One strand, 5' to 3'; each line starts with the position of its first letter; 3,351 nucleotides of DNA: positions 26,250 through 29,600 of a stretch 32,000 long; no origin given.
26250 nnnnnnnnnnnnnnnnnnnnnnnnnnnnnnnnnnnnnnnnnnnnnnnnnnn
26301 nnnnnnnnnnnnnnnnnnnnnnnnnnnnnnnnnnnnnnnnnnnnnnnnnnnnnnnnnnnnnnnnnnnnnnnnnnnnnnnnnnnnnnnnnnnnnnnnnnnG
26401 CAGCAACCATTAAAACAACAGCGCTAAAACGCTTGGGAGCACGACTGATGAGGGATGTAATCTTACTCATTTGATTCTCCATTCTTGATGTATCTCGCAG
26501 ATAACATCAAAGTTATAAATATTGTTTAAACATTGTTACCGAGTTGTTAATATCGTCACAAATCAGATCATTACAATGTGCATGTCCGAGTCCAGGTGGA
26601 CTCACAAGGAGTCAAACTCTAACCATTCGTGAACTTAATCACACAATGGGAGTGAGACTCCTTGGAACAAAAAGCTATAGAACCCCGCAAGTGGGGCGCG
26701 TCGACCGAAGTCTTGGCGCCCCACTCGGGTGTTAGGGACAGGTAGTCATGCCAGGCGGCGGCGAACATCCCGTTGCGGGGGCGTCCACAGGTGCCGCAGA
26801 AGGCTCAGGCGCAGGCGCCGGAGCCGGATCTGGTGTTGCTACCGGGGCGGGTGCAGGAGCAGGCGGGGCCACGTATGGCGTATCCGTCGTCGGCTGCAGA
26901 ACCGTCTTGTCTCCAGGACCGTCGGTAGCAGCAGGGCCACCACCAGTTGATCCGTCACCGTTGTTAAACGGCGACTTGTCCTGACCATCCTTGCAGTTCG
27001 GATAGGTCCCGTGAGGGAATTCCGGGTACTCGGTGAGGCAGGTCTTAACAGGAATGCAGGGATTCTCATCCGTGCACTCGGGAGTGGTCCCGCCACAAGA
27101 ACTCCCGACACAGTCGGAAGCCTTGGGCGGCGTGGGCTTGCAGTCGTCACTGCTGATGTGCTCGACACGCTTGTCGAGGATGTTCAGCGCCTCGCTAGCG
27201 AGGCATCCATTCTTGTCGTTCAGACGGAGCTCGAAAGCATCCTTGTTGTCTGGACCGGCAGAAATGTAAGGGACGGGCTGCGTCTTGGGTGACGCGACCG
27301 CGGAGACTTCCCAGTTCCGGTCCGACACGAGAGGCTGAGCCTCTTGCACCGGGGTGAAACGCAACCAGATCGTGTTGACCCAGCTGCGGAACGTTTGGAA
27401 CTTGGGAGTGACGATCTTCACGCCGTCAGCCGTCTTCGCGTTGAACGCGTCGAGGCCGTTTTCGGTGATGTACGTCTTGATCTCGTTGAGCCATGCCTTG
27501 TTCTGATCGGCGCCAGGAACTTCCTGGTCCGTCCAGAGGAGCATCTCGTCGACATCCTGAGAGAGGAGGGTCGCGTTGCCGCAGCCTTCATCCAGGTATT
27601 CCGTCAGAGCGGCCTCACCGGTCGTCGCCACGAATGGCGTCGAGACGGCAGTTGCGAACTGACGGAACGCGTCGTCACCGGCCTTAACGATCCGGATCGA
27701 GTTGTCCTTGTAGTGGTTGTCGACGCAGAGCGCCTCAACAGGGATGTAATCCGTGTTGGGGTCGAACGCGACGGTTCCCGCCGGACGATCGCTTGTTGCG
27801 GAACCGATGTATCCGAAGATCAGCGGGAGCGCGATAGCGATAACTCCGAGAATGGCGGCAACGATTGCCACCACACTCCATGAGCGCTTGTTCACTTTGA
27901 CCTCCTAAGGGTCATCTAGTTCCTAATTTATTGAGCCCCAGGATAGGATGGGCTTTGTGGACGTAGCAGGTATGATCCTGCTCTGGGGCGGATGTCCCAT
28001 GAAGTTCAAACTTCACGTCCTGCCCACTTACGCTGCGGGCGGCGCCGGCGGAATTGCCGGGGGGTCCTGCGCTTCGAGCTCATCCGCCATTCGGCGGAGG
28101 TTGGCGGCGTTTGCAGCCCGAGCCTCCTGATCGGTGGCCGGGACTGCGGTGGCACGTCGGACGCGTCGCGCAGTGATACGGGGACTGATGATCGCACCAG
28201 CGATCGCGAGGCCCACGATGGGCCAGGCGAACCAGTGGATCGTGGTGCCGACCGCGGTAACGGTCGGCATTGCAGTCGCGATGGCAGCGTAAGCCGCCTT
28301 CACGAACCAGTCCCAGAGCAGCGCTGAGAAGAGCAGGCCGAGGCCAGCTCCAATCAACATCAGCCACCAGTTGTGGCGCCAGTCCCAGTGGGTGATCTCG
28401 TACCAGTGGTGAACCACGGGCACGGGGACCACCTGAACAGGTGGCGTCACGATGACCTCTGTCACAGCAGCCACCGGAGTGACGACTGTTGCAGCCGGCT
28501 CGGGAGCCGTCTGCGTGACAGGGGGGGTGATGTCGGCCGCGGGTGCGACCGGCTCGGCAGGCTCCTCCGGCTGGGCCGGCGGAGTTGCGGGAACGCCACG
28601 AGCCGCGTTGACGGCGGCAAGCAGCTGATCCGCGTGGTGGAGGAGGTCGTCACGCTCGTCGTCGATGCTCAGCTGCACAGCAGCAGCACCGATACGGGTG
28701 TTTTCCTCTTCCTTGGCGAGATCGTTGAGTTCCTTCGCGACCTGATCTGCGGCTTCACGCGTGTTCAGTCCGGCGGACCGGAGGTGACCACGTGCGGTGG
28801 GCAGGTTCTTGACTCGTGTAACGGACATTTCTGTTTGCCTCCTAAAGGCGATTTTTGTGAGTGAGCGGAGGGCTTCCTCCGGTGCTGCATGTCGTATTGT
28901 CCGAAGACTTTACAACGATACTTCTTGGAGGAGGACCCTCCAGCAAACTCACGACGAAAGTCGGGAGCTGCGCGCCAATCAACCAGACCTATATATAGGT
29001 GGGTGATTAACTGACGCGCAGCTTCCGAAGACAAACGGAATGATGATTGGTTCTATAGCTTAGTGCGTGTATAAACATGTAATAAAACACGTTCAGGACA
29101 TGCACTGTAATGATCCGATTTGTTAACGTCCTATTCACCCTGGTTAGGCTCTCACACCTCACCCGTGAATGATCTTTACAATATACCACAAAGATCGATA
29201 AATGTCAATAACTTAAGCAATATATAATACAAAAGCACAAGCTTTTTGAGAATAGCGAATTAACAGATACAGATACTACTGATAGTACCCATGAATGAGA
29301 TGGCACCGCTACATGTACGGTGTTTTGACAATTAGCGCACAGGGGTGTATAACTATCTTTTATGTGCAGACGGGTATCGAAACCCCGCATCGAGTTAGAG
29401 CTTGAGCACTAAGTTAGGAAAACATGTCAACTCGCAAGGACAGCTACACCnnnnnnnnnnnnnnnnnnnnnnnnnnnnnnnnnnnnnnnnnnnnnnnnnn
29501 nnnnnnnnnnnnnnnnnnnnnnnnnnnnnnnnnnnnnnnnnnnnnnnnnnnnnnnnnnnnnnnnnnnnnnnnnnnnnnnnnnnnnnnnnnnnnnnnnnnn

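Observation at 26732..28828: Two-gene envelope module in the island: Cys-rich Pro/Ala-tailed ectoprotein plus a Trp-box polytopic protein with identical SD contexts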

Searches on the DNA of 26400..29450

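Call 46: search_rna_families(source=window, start=26400, end=29450, threshold=evalue, max_evalue=10)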
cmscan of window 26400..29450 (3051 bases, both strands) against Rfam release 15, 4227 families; matches with E-value up to 10: 8.
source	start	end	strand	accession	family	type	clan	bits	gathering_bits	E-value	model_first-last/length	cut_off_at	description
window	28374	28449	+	RF03810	mir-8932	Gene; miRNA;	-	23.6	50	1.2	1-76/76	no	mir-8932 microRNA precursor family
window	28241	28297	-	RF00262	sar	Gene; antisense;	-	19.1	43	2.1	1-68/68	no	sar RNA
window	28621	28753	+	RF00312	snoZ206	Gene; snRNA; snoRNA; CD-box;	-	18.5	50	4.9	1-129/129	no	Small nucleolar RNA Z206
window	28423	28523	+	RF02683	NiCo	Cis-reg; riboswitch;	CL00122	17.6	37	2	1-96/96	no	NiCo (Nickel/Cobalt) riboswitch aptamer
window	28242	28268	-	RF03024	Rothia-sucC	Cis-reg;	-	17.5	64.5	4.9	18-44/59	no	Rothia-sucC RNA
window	28633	28716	+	RF03466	mir-1184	Gene; miRNA;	-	16.8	70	8.9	1-99/99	no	mir-1184 microRNA precursor family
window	28326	28355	-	RF02634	EF3314_EF3315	Gene; sRNA;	-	14.6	100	4.1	41-70/141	no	Enterococcus sRNA EF3314_EF3315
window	28301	28342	-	RF00223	IRES_Bip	Cis-reg; IRES;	-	14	40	0.26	67-107/263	no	bip internal ribosome entry site (IRES)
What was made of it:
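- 29133..29170 (-): 5' stem-loop of the leader, with a conserved `GUGAG` apical loop. No Rfam match (call 46).
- On Any Rfam RNA family, tested for the leader and IR-R region: Nothing lies in 28900-29210 or 26480-26730 even at E <= 10 (call 46).
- Closest known: Long-range processing stalks that bracket 16S and 23S rRNA. Different: There is no Rfam family (call 46).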

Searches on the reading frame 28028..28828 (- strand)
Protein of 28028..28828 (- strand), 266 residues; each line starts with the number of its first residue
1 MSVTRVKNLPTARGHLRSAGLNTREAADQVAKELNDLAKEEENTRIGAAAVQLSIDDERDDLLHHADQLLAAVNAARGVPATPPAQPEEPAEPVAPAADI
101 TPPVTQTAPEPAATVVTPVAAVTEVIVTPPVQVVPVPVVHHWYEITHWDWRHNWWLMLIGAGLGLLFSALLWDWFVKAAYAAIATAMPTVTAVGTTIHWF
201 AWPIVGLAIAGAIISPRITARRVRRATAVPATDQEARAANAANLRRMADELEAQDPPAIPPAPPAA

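Call 6: search_protein_families(library=pfam, proteins=[window:28028-28828:-], max_evalue=0.01)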
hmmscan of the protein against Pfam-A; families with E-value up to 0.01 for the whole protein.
window:28028-28828:- (266 aa): 0 families

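Call 7: search_protein_families(library=phrogs, proteins=[window:28028-28828:-], max_evalue=0.01)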
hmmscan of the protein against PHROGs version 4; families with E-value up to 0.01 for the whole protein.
window:28028-28828:- (266 aa): 0 families

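Call 18: find_homologous_proteins(query=window:28028-28828:-)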
Query window:28028-28828:- (266 aa): 1 proteins with E <= 0.001 among 8000 candidates.
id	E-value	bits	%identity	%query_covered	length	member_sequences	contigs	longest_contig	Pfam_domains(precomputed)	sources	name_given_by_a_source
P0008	1.5e-166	571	100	100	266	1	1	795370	-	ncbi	ncbi:MAG: hypothetical protein ABIP50_01910 [Candidatus Saccharimonadales bacterium]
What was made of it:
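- Checked: B matches NCBI protein ABIP50_01910 of a Candidatus Saccharimonadales MAG exactly (call 18).
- Tried and rejected: The word-indexed search for B returned only B itself (call 18).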

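Call 68: search_protein_families(library=ncbifam, proteins=[window:28028-28828:-], max_evalue=0.01)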
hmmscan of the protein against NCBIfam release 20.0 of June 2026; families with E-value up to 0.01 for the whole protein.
window:28028-28828:- (266 aa): 1 family
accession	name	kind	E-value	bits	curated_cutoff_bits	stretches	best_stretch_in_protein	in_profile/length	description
NF008744.0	PRK11776.1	equivalog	0.0015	17.2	524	1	23-67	81-125/460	ATP-dependent RNA helicase DbpA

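Call 69: search_protein_families(library=padloc, proteins=[window:28028-28828:-], max_evalue=0.01)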
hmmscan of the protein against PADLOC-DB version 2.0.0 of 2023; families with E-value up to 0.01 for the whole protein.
window:28028-28828:- (266 aa): 0 families
